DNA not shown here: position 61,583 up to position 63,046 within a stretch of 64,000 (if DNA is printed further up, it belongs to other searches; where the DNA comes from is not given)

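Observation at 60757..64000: Gmd + ColD-like 3-dehydratase (His-for-Lys) + Fcl/ColC-like reductase + GT11-like transferase: candidate GDP-3,6-dideoxyhexose (colitose-type) pathway and its transferase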

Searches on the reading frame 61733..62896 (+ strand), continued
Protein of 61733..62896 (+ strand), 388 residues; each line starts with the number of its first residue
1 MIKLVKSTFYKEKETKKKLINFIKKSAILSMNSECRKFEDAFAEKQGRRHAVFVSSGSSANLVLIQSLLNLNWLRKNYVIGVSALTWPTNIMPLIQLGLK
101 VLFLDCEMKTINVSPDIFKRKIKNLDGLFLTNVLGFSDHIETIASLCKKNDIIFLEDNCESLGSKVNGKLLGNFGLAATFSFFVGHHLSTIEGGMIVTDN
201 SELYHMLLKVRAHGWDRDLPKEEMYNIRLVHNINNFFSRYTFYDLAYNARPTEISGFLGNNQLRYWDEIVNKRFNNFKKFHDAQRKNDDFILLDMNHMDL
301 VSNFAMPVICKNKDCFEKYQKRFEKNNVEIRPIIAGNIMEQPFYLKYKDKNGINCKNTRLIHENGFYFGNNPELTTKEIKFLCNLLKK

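Call 22: search_solved_structures(query=window:61733-62896:+, max_evalue=1e-25, show_alignments=5)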
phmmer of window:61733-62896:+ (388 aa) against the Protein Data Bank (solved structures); distinct sequences matched with E-value up to 1e-25: 7.
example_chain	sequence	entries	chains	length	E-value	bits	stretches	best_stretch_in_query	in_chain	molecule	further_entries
2gms_A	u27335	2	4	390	7e-64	219.4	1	16-387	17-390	Putative pyridoxamine 5-phosphate-dependent dehydrase, Wbdk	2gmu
3b8x_A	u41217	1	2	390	8e-63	215.9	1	16-387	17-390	Pyridoxamine 5-phosphate-dependent dehydrase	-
2r0t_A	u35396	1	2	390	1.3e-62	215.2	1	16-387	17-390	Pyridoxamine 5-phosphate-dependent dehydrase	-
3gr9_A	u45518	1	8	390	1.7e-62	214.8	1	16-387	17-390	ColD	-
3bcx_A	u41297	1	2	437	4.8e-35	124.5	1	37-383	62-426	CDP-6-deoxy-L-threo-D-glycero-4-hexulose-3-dehydrase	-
3bb8_A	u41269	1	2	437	8.6e-34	120.3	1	37-383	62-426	CDP-4-keto-6-deoxy-D-glucose-3-dehydrase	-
9wvy_A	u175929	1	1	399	1.3e-30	109.9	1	24-273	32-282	Putative NDP-4-keto-6-deoxyglucose-3-dehydratase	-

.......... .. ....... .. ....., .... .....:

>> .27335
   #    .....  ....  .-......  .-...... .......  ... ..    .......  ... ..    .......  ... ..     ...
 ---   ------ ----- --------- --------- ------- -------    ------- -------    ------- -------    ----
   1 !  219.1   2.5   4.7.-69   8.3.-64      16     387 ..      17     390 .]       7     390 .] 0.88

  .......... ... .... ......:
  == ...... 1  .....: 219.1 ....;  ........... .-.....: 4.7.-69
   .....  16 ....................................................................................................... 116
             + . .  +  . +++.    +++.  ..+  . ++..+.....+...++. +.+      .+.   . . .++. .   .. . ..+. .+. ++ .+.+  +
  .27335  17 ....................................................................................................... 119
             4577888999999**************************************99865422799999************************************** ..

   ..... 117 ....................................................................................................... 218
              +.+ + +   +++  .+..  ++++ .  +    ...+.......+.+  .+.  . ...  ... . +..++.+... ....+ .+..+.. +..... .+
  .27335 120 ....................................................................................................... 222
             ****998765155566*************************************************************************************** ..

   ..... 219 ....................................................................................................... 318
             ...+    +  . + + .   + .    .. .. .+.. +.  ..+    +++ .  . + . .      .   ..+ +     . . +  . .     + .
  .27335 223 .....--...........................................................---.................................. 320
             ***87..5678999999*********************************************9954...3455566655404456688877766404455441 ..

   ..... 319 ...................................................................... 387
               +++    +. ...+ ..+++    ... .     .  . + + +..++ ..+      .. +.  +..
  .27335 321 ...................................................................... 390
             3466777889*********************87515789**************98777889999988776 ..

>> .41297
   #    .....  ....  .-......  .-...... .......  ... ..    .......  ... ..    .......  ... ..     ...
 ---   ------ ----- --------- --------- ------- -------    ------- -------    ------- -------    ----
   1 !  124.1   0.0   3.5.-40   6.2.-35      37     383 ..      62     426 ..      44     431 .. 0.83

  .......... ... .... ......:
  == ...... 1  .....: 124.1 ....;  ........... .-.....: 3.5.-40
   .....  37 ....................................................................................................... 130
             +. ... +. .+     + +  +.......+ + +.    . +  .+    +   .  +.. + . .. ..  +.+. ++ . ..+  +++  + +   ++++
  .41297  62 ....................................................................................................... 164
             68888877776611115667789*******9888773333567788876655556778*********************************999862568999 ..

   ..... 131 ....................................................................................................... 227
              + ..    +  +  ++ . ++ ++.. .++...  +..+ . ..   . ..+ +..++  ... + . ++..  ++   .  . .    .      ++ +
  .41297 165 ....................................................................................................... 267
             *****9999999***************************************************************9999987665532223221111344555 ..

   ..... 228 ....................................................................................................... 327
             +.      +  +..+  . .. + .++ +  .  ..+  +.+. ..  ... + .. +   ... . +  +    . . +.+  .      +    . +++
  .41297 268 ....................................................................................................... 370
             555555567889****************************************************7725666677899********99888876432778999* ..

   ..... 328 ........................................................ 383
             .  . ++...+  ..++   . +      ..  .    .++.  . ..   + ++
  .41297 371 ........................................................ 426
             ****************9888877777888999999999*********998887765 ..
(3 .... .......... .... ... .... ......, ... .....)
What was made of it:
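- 61733..62899 (+): ColD-type PMP-dependent GDP-4-keto-6-deoxymannose 3-dehydratase (388 aa). His186 (codon 62288-62290) replaces the Schiff-base Lys. The motif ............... lies at 62270-62314. E1's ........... insert is absent (call 22).
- On ColD-type GDP-4-keto-6-deoxymannose 3-dehydratase: E1's '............' segment aligns to a gap or to non-Cys residues in the query (call 22).
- On E1 (DdhC/RfbH) CDP-hexose 3-dehydrase: No Cys insert (call 22).
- No 4-Cys Fe-S insert (call 22). E1's Fe-S cysteine insert is absent (call 22).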

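Call 25: find_encoding_contigs(protein=P0075, flank=8000, max_places=2)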
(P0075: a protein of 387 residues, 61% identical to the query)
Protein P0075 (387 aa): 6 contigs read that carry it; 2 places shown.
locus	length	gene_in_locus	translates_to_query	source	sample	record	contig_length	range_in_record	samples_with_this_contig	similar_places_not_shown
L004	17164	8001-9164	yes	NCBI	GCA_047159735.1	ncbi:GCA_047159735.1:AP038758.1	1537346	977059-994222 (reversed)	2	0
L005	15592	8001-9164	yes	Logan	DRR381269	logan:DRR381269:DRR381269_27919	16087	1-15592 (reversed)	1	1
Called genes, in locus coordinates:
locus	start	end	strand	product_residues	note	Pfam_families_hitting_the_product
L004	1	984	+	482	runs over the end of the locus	PF13173:AAA_14, PF13635:DUF4143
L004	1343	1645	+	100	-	-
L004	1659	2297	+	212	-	-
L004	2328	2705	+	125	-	-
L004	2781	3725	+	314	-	PF01073:3Beta_HSD, PF01370:Epimerase, PF02719:Polysacc_synt_2 (faint), PF04321:RmlD_sub_bind, PF07993:NAD_binding_4 (faint), PF16363:GDP_Man_Dehyd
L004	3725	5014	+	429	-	PF02737:3HCDH_N (faint), PF03721:UDPG_MGDP_dh_N, PF00984:UDPG_MGDP_dh, PF03720:UDPG_MGDP_dh_C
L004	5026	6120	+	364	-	PF13439:Glyco_transf_4, PF13579:Glyco_trans_4_4, PF20706:GT4-conflict, PF00534:Glycos_transf_1, PF13692:Glyco_trans_1_4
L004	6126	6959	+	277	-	PF00535:Glycos_transf_2, PF10111:Glyco_tranf_2_2 (faint), PF13641:Glyco_tranf_2_3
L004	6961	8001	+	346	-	PF01370:Epimerase, PF04321:RmlD_sub_bind (weak), PF16363:GDP_Man_Dehyd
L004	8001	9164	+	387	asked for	PF01041:DegT_DnrJ_EryC1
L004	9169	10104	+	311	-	PF01370:Epimerase, PF04321:RmlD_sub_bind (weak), PF16363:GDP_Man_Dehyd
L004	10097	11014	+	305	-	PF00534:Glycos_transf_1, PF13692:Glyco_trans_1_4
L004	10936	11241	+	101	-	PF00534:Glycos_transf_1 (weak)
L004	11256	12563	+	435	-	PF01467:CTP_transf_like, PF13714:PEP_mutase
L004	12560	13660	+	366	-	PF02776:TPP_enzyme_N (weak), PF02775:TPP_enzyme_C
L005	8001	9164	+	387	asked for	PF01041:DegT_DnrJ_EryC1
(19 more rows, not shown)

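Call 42: find_related_loci(query=A1, collection=genome_contigs, flank=6000)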
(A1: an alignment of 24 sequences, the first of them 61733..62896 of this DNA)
Query A1 (388 aa) in genome_contigs; peptide patterns used: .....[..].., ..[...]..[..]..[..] (x = any residue, [..] = any of these).
599 stretches matched a pattern (row limit reached: there are more); 593 encode a relative of the query (tblastn E <= 1e-3); the best 80 are kept; 80 distinct loci.
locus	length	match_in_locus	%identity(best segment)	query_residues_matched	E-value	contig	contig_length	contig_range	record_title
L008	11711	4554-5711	81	1-386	0e+0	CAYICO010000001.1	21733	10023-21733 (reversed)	MAG TPA_asm: uncultured Candidatus Saccharibacteria bacterium isolate ERP119705_co1_849 genome assembly, contig: NODE_25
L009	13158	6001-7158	67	1-387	3e-171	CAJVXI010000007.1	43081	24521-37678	TPA_asm: uncultured bacterium isolate DRR093005_bin.15_MetaBAT_v2.12.1_MAG genome assembly, contig: NODE_416_length_4308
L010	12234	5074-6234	63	1-388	5e-169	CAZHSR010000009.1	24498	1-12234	MAG TPA_asm: uncultured Candidatus Saccharibacteria bacterium isolate SRP192927_co7_633 genome assembly, contig: NODE_34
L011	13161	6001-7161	63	1-388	3e-167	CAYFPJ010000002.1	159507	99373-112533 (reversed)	MAG TPA_asm: uncultured Gammaproteobacteria bacterium isolate ERP019367_co2_52 genome assembly, contig: NODE_103_length_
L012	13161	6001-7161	64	1-388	7e-166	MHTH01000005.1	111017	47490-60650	MAG: Candidatus Vogelbacteria bacterium RIFOXYB1_FULL_42_16 rifoxyb1_full_scaffold_180, whole genome shotgun sequence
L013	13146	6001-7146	61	1-383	4e-163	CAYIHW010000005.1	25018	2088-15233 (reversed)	MAG TPA_asm: uncultured Candidatus Saccharibacteria bacterium isolate ERP119705_co23_139 genome assembly, contig: NODE_1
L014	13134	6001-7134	62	1-379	1e-161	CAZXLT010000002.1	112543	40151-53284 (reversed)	MAG TPA_asm: uncultured Candidatus Saccharibacteria bacterium isolate SRP342105_co1_432 genome assembly, contig: NODE_20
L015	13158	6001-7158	59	1-387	4e-161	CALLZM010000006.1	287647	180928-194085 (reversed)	MAG TPA_asm: uncultured Candidatus Saccharibacteria bacterium isolate SRR2107182_bin.106_CONCOCT_v1.1_MAG genome assembl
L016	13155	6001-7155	62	1-386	3e-161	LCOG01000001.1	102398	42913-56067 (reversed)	MAG: Parcubacteria group bacterium GW2011_GWA2_47_26 UX98_C0001, whole genome shotgun sequence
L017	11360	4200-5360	61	1-388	5e-161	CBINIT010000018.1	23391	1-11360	MAG TPA_asm: uncultured Candidatus Berkelbacteria bacterium isolate SRR16817054_binner13_Refined_30 genome assembly, con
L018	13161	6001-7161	58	1-388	1e-160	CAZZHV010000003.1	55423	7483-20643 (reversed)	MAG TPA_asm: uncultured Candidatus Saccharibacteria bacterium isolate SRP200132_co1_55 genome assembly, contig: NODE_888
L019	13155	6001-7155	61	1-386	5e-160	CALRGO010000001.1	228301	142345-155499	MAG: Parcubacteria group bacterium isolate AH-24oct19-277 genome assembly, contig: AH-24oct19-C17, whole genome shotgun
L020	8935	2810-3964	61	1-386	1e-159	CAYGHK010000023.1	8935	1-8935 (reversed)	MAG TPA_asm: uncultured Candidatus Saccharibacteria bacterium isolate ERP113451_co1_206 genome assembly, contig: NODE_98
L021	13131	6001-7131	62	1-378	3e-159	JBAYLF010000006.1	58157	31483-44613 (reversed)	MAG: Candidatus Paceibacterota bacterium isolate SO_2016_GW1_97 scaffold01096_OW334_2016, whole genome shotgun sequence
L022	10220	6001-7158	61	1-387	7e-158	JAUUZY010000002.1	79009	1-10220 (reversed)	MAG: Candidatus Peregrinibacteria bacterium isolate CSMAG_205 CSMAG_205_k127_9256804_length_79009_cov_16.2699, whole gen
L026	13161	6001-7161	61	1-388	4e-156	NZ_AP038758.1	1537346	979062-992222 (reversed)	Minisyncoccus archaeiphilus strain PMX.108 chromosome, complete genome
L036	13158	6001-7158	55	1-387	5e-151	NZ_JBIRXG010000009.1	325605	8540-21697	Streptomyces sp. NPDC020192 NPDC020192_138_A2.ctg-0009, whole genome shotgun sequence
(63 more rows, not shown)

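Call 58: search_protein_families(library=pfam, proteins=[L001:12095-12928:-, L001:12918-13691:-, L001:13691-14407:-, L001:14466-16214:-, L001:16276-17124:+, L001:17209-18180:+, L001:19166-20257:+, L001:20253-21137:+], max_evalue=0.0001)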
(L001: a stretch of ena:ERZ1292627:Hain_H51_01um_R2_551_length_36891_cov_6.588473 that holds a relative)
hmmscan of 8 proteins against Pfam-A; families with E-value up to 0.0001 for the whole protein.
L001:12095-12928:- (278 aa): 1 family
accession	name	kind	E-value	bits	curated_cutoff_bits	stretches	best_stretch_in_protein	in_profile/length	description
PF01531.22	Glyco_transf_11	-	5.3e-09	36.2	23.9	1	84-258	98-273/298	Glycosyl transferase family 11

L001:12918-13691:- (258 aa): 2 families
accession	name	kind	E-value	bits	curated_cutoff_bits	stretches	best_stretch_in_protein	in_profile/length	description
PF00535.33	Glycos_transf_2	-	3.3e-12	47.1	23.3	1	10-106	7-107/168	Glycosyl transferase family 2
PF13704.12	Glyco_tranf_2_4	-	1.2e-08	35.8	27.5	1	11-94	2-88/98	Glycosyl transferase family 2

L001:13691-14407:- (239 aa): 1 family
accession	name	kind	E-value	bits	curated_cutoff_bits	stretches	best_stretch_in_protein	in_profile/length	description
PF02348.25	CTP_transf_3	-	7.8e-21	75.3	22.6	1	4-126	1-115/217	Cytidylyltransferase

L001:14466-16214:- (583 aa): 1 family
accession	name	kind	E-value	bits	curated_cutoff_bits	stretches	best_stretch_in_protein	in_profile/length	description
PF04055.27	Radical_SAM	-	1e-11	45.7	29.5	1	277-467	3-163/166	Radical SAM superfamily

L001:16276-17124:+ (283 aa): 3 families
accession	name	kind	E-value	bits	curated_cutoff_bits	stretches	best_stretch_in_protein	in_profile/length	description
PF13561.12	adh_short_C2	-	2.1e-33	116.3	27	1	31-281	8-236/236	Enoyl-(Acyl carrier protein) reductase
PF00106.31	adh_short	-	2.2e-21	76.7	26.6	1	20-220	1-182/195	short chain dehydrogenase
PF01370.27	Epimerase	-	8.2e-05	22.6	20.9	0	23-59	2-38/240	NAD dependent epimerase/dehydratase family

L001:17209-18180:+ (324 aa): 1 family
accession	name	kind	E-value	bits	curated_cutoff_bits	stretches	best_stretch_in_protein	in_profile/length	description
PF03102.20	NeuB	-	1.9e-72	244.1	22.1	2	105-305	39-241/241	NeuB family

L001:19166-20257:+ (364 aa): 0 families

L001:20253-21137:+ (295 aa): 0 families
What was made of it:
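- Checked: It carries the full 278-aa gene, which passes Pfam PF01531 (36.2 bits; cutoff 23.9; call 58).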

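Call 59: search_protein_families(library=ncbifam, proteins=[L001:12095-12928:-, L001:13691-14407:-, L001:14466-16214:-, L001:16276-17124:+, L001:17209-18180:+, L026:7169-8101:+], max_evalue=1e-8)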
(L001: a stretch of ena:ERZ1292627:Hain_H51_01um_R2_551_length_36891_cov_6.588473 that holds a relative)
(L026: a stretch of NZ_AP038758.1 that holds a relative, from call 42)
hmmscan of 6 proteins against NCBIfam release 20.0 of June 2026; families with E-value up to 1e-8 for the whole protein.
L001:12095-12928:- (278 aa): 0 families

L001:13691-14407:- (239 aa): 6 families
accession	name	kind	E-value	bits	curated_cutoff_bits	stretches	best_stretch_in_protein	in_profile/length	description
TIGR03584.1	PseF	equivalog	7.4e-48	163.1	205.7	1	4-233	1-221/222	pseudaminic acid cytidylyltransferase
NF003952.0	PRK05450.1-5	subfamily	2.6e-14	53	193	1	1-130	1-121/250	3-deoxy-manno-octulosonate cytidylyltransferase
NF009905.0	PRK13368.1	subfamily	1.1e-13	51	255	1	1-126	1-115/243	3-deoxy-manno-octulosonate cytidylyltransferase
NF003950.0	PRK05450.1-3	subfamily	3.1e-11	43.1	234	1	1-85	1-84/248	3-deoxy-manno-octulosonate cytidylyltransferase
NF003948.0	PRK05450.1-1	equivalog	5.7e-09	35.6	281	1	1-69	4-71/248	3-deoxy-manno-octulosonate cytidylyltransferase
TIGR00466.1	kdsB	equivalog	7.3e-09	35.4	155.2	0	1-70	1-69/241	3-deoxy-manno-octulosonate cytidylyltransferase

L001:14466-16214:- (583 aa): 6 families
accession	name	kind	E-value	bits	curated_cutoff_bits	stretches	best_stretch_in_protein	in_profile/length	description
TIGR02026.1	BchE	equivalog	6.5e-15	55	481.35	0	276-415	198-325/497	magnesium-protoporphyrin IX monomethyl ester anaerobic oxidative cyclase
NF050148.1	rSAM_ApyD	equivalog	5.8e-12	44.8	750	0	278-408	205-319/645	RiPP biosynthesis radical SAM protein ApyD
TIGR04479.1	bcpD_PhpK_rSAM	subfamily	8.8e-12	44.2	600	1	272-477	241-414/504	PhpK family radical SAM P-methyltransferase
NF038361.1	rSAM_Sden_1168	equivalog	3.2e-11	42.5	575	1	239-353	256-362/560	Sden_1168 family B12-binding radical SAM P-methyltransferase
NF033712.0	B12_rSAM_KedN5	subfamily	9.6e-10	37.3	700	0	277-332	200-254/624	KedN5 family methylcobalamin-dependent radical SAM C-methyltransferase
TIGR03471.1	HpnJ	equivalog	4.6e-09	35.7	577.6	0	274-471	199-363/472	hopanoid biosynthesis associated radical SAM protein HpnJ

L001:16276-17124:+ (283 aa): 139 families (the best 25 are shown)
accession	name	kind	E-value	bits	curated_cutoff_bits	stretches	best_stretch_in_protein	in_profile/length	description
NF005559.1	PRK07231.1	subfamily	5.8e-38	130.8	215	1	17-281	2-248/249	glucose 1-dehydrogenase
NF006619.0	PRK09186.1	equivalog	1.5e-37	129.6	255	1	17-282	2-256/256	oxidoreductase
NF006070.0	PRK08213.1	subfamily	4.4e-36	124.7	279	1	11-282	4-258/259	gluconate 5-dehydrogenase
NF005853.0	PRK07774.1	equivalog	5e-35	121.1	303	1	15-282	2-248/250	SDR family oxidoreductase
NF004198.0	PRK05653.1-3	equivalog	4.7e-33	114.7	296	1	16-281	4-247/248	3-oxoacyl-ACP reductase FabG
NF005873.0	PRK07814.1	equivalog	2.8e-32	112.2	346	1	13-281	4-252/263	SDR family oxidoreductase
NF004778.0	PRK06124.1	equivalog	6.9e-32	110.8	303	1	11-282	3-254/256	SDR family oxidoreductase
NF006132.0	PRK08277.1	subfamily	9.1e-32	110.5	281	1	11-281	2-275/280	D-mannonate oxidoreductase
NF006693.0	PRK09242.1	equivalog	3.6e-31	108.2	328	1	12-282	3-255/258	SDR family oxidoreductase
NF005446.0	PRK07035.1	equivalog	1.9e-30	106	373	1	11-281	3-254/255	SDR family oxidoreductase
NF009466.0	PRK12826.1-2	subfamily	1.2e-28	100.2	222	1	20-280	4-244/248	3-oxoacyl-ACP reductase FabG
NF052558.1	MBtsdlDhBudC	equivalog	2.6e-28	99.3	270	1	18-281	2-242/250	meso-2,3-butanediol dehydrogenase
NF004791.0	PRK06138.1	equivalog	1.6e-27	96.4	312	1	16-282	2-251/252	SDR family oxidoreductase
NF049979.1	AlphHSDSHdhA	equivalog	1.7e-27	96.5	350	1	17-282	1-248/258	7alpha-hydroxysteroid dehydrogenase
NF005473.0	PRK07069.1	equivalog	2.8e-27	95.9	339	1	16-281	7-260/262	SDR family oxidoreductase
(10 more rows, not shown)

L001:17209-18180:+ (324 aa): 2 families
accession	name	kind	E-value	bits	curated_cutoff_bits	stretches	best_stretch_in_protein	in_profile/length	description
TIGR03569.1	NeuB_NnaB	equivalog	3.9e-72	243.1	399.65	2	116-320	70-278/329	N-acetylneuraminate synthase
TIGR03586.1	PseI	equivalog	5.6e-57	193.4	340.25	1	130-311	85-268/327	pseudaminic acid synthase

L026:7169-8101:+ (311 aa): 5 families
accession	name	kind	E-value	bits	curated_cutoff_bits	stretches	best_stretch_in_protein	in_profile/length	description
NF047922.1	GDPFucSynFcl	equivalog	1e-137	458.7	500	1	5-309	2-305/308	GDP-L-fucose synthase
TIGR01181.1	dTDP_gluc_dehyt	equivalog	3.3e-18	65.8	365.1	1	42-307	58-313/321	dTDP-glucose 4,6-dehydratase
TIGR01179.1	galE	equivalog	8.6e-17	61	262.3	1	40-298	53-318/332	UDP-glucose 4-epimerase GalE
TIGR04180.1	EDH_00030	hypoth_equivalog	5.9e-16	58.4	475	1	60-268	73-267/297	NAD-dependent 4,6-dehydratase LegB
TIGR02197.1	heptose_epim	equivalog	1.8e-12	47.1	274.6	1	11-259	4-262/316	ADP-glyceromanno-heptose 6-epimerase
